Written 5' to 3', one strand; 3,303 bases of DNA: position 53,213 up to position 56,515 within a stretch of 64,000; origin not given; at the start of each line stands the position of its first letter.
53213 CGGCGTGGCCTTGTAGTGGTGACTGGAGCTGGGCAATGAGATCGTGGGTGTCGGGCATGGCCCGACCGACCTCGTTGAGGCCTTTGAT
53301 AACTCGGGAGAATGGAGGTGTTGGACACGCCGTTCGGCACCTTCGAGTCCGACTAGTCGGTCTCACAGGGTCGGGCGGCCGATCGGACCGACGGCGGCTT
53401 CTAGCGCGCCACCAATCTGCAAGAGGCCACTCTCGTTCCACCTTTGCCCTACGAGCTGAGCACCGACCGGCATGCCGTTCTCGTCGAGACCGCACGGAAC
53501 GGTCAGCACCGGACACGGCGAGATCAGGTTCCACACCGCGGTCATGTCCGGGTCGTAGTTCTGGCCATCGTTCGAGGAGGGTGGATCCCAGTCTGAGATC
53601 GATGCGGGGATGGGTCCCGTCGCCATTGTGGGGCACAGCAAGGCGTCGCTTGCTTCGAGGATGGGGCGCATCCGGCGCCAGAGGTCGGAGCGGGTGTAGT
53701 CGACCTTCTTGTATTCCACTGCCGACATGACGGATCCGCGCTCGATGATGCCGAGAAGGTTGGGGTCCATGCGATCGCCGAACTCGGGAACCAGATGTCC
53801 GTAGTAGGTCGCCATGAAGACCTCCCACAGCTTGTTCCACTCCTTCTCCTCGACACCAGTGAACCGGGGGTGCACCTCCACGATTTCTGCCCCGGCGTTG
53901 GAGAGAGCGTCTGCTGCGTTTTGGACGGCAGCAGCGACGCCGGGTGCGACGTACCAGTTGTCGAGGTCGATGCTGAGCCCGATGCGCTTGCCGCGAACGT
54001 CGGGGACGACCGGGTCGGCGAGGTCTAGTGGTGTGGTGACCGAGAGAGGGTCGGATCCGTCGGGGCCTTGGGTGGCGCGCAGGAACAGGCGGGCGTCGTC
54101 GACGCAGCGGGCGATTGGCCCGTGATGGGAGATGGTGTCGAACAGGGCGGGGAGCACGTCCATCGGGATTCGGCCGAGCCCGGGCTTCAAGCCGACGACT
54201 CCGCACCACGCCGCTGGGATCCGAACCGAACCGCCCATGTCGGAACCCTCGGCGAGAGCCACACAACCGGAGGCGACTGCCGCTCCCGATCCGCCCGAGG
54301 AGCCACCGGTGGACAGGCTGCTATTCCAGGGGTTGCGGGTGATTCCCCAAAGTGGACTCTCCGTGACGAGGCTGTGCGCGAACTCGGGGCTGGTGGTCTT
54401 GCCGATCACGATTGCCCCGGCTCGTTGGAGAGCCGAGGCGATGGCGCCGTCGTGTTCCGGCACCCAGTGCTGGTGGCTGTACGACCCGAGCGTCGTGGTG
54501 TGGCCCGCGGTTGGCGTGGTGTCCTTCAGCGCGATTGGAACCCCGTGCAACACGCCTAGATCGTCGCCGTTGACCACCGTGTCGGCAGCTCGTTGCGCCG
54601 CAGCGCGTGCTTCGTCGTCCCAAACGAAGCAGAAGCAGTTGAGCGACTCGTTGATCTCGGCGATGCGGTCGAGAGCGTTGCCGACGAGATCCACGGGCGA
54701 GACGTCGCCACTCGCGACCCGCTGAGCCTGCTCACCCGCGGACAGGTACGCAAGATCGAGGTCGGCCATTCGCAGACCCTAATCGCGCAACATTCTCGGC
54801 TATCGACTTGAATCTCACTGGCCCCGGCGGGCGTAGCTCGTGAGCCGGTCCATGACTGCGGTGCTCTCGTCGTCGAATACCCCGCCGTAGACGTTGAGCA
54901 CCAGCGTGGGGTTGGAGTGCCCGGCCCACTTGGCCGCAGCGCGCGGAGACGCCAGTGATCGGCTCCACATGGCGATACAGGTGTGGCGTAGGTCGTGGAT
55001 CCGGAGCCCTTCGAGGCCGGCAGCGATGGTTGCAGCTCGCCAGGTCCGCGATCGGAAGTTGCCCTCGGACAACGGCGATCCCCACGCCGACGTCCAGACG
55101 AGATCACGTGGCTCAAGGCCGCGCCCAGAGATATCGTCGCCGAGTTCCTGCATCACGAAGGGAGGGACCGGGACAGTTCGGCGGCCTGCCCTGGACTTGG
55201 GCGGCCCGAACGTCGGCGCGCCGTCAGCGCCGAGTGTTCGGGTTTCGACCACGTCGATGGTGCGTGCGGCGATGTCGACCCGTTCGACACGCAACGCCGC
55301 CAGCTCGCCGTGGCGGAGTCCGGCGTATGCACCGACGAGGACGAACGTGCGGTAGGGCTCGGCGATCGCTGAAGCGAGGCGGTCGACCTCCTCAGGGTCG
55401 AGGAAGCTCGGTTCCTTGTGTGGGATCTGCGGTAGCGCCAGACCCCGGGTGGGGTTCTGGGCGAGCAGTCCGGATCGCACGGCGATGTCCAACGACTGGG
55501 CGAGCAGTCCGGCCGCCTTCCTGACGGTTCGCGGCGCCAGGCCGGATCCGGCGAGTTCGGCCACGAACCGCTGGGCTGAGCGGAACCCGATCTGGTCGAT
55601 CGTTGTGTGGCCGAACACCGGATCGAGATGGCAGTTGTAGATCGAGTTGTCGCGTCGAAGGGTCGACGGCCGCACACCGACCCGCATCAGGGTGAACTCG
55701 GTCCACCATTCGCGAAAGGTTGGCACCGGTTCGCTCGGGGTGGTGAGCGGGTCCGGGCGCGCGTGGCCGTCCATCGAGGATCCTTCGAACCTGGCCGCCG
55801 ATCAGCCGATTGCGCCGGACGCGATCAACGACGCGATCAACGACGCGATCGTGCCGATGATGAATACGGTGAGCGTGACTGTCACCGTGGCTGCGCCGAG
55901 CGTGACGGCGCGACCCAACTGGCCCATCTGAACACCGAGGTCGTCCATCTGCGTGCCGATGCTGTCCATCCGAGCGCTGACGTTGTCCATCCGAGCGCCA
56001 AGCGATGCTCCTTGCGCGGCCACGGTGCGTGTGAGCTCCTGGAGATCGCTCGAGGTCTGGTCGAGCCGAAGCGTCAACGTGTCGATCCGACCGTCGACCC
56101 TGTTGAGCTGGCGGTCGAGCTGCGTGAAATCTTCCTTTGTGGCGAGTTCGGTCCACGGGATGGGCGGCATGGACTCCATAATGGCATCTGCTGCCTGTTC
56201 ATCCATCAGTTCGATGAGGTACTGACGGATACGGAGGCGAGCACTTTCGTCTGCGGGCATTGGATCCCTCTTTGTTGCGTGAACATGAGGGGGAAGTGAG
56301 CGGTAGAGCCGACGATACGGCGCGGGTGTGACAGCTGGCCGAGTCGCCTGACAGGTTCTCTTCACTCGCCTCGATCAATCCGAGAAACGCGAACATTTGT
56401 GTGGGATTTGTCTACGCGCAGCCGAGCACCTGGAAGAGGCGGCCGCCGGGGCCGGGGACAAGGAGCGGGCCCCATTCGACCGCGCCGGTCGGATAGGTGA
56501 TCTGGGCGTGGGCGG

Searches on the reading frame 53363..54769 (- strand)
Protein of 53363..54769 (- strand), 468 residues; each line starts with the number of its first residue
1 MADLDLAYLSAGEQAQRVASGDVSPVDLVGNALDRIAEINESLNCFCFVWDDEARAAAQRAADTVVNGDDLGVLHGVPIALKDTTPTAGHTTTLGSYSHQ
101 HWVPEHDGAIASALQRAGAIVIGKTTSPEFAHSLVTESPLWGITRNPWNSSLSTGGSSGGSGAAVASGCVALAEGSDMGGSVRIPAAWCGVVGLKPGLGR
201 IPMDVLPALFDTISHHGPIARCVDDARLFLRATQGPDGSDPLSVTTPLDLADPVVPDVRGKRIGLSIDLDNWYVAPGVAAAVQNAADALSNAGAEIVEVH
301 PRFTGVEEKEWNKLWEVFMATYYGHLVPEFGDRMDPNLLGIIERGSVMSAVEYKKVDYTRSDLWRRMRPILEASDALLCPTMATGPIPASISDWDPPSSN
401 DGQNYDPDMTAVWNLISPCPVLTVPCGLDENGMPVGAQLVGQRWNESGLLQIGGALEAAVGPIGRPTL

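Call 8: search_protein_families(library=pfam, proteins=[window:53363-54769:-], max_evalue=0.01)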
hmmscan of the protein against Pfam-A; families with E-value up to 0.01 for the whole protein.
window:53363-54769:- (468 aa): 1 family
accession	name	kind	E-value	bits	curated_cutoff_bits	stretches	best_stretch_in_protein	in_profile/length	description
PF01425.27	Amidase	-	2.1e-101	340.6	27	1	28-450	2-445/445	Amidase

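Call 52: find_related_loci(query=window:53363-54769:-, collection=genome_contigs, flank=10000)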
Query window:53363-54769:- (468 aa) in genome_contigs; peptide patterns used: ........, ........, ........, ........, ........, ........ (x = any residue, [..] = any of these).
59 stretches matched a pattern; 20 encode a relative of the query (tblastn E <= 1e-3); 20 distinct loci.
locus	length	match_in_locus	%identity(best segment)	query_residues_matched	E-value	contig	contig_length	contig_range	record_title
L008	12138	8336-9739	89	1-468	0e+0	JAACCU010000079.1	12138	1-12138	MAG: Actinomycetota bacterium isolate H12BWF_bin.29 H12bwf_k87_602809_1_12138, whole genome shotgun sequence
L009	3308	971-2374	90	1-468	0e+0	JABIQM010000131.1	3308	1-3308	MAG: Acidimicrobiaceae bacterium isolate SI072_bin141 k141_498070, whole genome shotgun sequence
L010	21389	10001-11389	83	1-463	0e+0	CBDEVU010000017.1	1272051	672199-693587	MAG: Candidatus Aldehydirespiratoraceae bacterium isolate 2f6ae0df-6ed7-4d95-b4de-415f9d37e9b7 genome assembly, contig:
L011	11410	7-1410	93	1-468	0e+0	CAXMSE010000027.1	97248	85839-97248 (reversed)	MAG: uncultured Gammaproteobacteria bacterium isolate 07C-BC-St07_bin.28.orig genome assembly, contig: k141_2367164, who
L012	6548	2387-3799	75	1-466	0e+0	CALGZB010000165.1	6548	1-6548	MAG: uncultured Acidimicrobiales bacterium isolate H3_Bin_METABAT__239_1 genome assembly, contig: c_000000508093, whole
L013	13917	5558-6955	74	1-466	0e+0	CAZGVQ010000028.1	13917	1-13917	MAG TPA_asm: uncultured Acidimicrobiales bacterium isolate SRP114822_co3_21 genome assembly, contig: NODE_621_length_139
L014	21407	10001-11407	68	1-468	0e+0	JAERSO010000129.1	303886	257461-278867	MAG: Acidimicrobiaceae bacterium isolate BH8 c_000000008375, whole genome shotgun sequence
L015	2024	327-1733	68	1-468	0e+0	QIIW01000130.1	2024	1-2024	MAG: Acidimicrobiia bacterium isolate SZUA-87 Ga0063293_10122278, whole genome shotgun sequence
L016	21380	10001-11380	64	1-459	4e-178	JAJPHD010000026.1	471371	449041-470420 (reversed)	MAG: Actinomycetota bacterium isolate Centralia_MAG_135 k107_26751612, whole genome shotgun sequence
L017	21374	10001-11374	61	1-457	6e-166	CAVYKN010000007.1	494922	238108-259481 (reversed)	MAG: uncultured Acidimicrobiales bacterium isolate MFD05567.bin.2.153 genome assembly, contig: contig_2890, whole genome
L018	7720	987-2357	62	9-460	9e-163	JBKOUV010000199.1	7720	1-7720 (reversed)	MAG: Actinomycetota bacterium isolate GM_HAYS_MAG_00012 GM_HAYS_000000189302, whole genome shotgun sequence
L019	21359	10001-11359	60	10-457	3e-162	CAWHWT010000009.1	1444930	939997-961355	MAG: uncultured Acidimicrobiia bacterium isolate MFD02360.bin.1.92 genome assembly, contig: contig_8756, whole genome sh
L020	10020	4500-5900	60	3-464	2e-160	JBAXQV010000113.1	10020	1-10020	MAG: Actinomycetota bacterium isolate ELA566 MAG566_113, whole genome shotgun sequence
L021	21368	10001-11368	57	10-461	2e-156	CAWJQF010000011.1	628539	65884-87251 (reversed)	MAG: uncultured Acidimicrobiia bacterium isolate MFD02840.bin.3.693 genome assembly, contig: contig_63274, whole genome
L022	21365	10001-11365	60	10-457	2e-152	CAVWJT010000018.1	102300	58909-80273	MAG: uncultured Acidimicrobiia bacterium isolate MFD02360.bin.2.280 genome assembly, contig: contig_28811, whole genome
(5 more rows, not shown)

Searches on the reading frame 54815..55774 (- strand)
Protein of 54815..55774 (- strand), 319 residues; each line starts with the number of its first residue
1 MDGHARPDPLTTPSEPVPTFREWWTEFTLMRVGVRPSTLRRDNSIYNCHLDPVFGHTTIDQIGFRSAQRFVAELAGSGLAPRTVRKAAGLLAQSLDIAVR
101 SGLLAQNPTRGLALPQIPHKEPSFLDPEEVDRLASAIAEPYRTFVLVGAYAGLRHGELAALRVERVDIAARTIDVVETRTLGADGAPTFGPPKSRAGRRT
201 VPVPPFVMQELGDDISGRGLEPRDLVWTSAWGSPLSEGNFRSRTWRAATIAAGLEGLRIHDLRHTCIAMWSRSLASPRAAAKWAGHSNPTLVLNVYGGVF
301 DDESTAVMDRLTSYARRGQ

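Call 8: search_protein_families(library=pfam, proteins=[window:54815-55774:-], max_evalue=0.01)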
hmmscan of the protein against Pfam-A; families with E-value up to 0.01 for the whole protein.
window:54815-55774:- (319 aa): 2 families
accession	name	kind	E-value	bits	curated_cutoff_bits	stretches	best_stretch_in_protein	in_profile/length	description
PF00589.27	Phage_integrase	-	2.3e-15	57.2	27.1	1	124-297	2-166/172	Phage integrase family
PF14659.12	Phage_int_SAM_3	-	4.8e-07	30.3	22.6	1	19-74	1-57/58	Phage integrase, N-terminal SAM-like domain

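Call 15: search_protein_families(library=padloc, proteins=[window:54815-55774:-], max_evalue=0.01)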
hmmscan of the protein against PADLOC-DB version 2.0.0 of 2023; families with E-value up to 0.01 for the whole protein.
window:54815-55774:- (319 aa): 0 families

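Call 16: search_protein_families(library=phrogs, proteins=[window:54815-55774:-], max_evalue=0.01)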
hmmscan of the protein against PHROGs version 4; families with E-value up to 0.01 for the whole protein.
window:54815-55774:- (319 aa): 3 families
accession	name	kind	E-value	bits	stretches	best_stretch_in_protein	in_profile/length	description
phrog_1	-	integration and excision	4.5e-56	192.3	1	16-314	162-450/611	integrase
phrog_216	-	integration and excision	2.1e-23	83.9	1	85-315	16-241/301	integrase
phrog_7685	-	integration and excision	0.00024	21.7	1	188-307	118-231/240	integrase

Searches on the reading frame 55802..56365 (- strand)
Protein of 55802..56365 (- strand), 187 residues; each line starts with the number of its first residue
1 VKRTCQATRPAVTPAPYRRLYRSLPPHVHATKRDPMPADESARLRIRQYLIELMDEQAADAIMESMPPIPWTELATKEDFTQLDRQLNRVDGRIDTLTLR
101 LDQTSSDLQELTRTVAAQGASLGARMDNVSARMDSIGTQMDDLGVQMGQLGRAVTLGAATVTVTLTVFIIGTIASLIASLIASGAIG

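Call 8: search_protein_families(library=pfam, proteins=[window:55802-56365:-], max_evalue=0.01)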
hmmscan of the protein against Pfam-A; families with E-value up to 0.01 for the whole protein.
window:55802-56365:- (187 aa): 1 family
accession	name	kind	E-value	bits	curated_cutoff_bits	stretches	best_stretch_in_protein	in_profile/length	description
PF23991.1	DUF7310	-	0.0019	19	40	0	74-115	19-60/83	Coiled-coil region of unknown function (DUF7310)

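Call 15: search_protein_families(library=padloc, proteins=[window:55802-56365:-], max_evalue=0.01)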
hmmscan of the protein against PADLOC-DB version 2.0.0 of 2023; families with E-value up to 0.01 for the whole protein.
window:55802-56365:- (187 aa): 1 family
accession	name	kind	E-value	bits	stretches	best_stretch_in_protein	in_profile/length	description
PDLC02756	PbeC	-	0.0088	13.1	1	77-150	220-293/643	PbeC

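Call 16: search_protein_families(library=phrogs, proteins=[window:55802-56365:-], max_evalue=0.01)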
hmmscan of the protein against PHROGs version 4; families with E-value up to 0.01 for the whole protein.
window:55802-56365:- (187 aa): 7 families
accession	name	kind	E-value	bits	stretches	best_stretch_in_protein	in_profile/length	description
phrog_4704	-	tail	4e-07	30.1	1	83-159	132-205/625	tail length tape measure protein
phrog_167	-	tail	1.9e-05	23.5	1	85-163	204-276/1555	tail length tape measure protein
phrog_1293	-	tail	0.00068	18.5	1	77-163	92-167/1424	tail length tape measure protein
phrog_1533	-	tail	0.00097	17.7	1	94-175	171-249/1688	tail length tape measure protein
phrog_2276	-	tail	0.0016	18.2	1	83-162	15-94/673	tail length tape measure protein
phrog_23463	-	head and packaging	0.0018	17.7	1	62-169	668-767/807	minor head protein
phrog_12015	-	unknown function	0.008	16.8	0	78-144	98-160/165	-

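Call 89: search_protein_families(library=pfam, proteins=[window:55802-56260:-], max_evalue=1)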
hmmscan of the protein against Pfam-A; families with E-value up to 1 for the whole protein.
window:55802-56260:- (152 aa): 17 families
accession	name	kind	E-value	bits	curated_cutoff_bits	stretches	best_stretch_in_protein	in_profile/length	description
PF23991.1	DUF7310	-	0.001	19.9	40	1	39-80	19-60/83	Coiled-coil region of unknown function (DUF7310)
PF05377.16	FlaC_arch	-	0.008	17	27.8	0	47-80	4-37/55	Flagella accessory protein C (FlaC)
PF19220.6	Rod_CreS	-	0.0083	15.6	100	1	43-108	104-172/359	Crescentin, rod domain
PF08663.15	HalX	-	0.011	16.5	23.2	1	37-73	29-64/68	HalX domain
PF04513.17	Baculo_PEP_C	-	0.013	16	38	1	45-115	40-104/140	Baculovirus polyhedron envelope protein, PEP, C terminus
PF06825.17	HSBP1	-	0.015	15.6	28.6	1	88-111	26-49/51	Heat shock factor binding protein 1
PF01519.22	DUF16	-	0.019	15.9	40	1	41-105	32-92/104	Protein of unknown function DUF16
PF07926.17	TPR_MLP1_2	-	0.026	15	36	1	44-106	58-120/129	TPR/MLP1/MLP2-like protein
PF14712.11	Snapin_Pallidin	-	0.056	14.3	29.6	1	44-109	14-82/89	Snapin/Pallidin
PF05531.17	NPV_P10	-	0.071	14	29.8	0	43-81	18-59/75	Nucleopolyhedrovirus P10 protein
PF10805.13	DUF2730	-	0.09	13.3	24.9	1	39-105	29-93/102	Protein of unknown function (DUF2730)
PF07889.17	DUF1664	-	0.12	12.8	34.6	1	50-108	66-120/124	Protein of unknown function (DUF1664)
PF06419.17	COG6_N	-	0.15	12.7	27.4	1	43-78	33-68/114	Conserved oligomeric complex COG6, N-terminal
PF04108.17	ATG17_like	-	0.16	11.9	43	1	41-94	128-181/355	Autophagy protein ATG17-like domain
PF11101.13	DUF2884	-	0.2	11.7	30.6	0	79-114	149-185/228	Protein of unknown function (DUF2884)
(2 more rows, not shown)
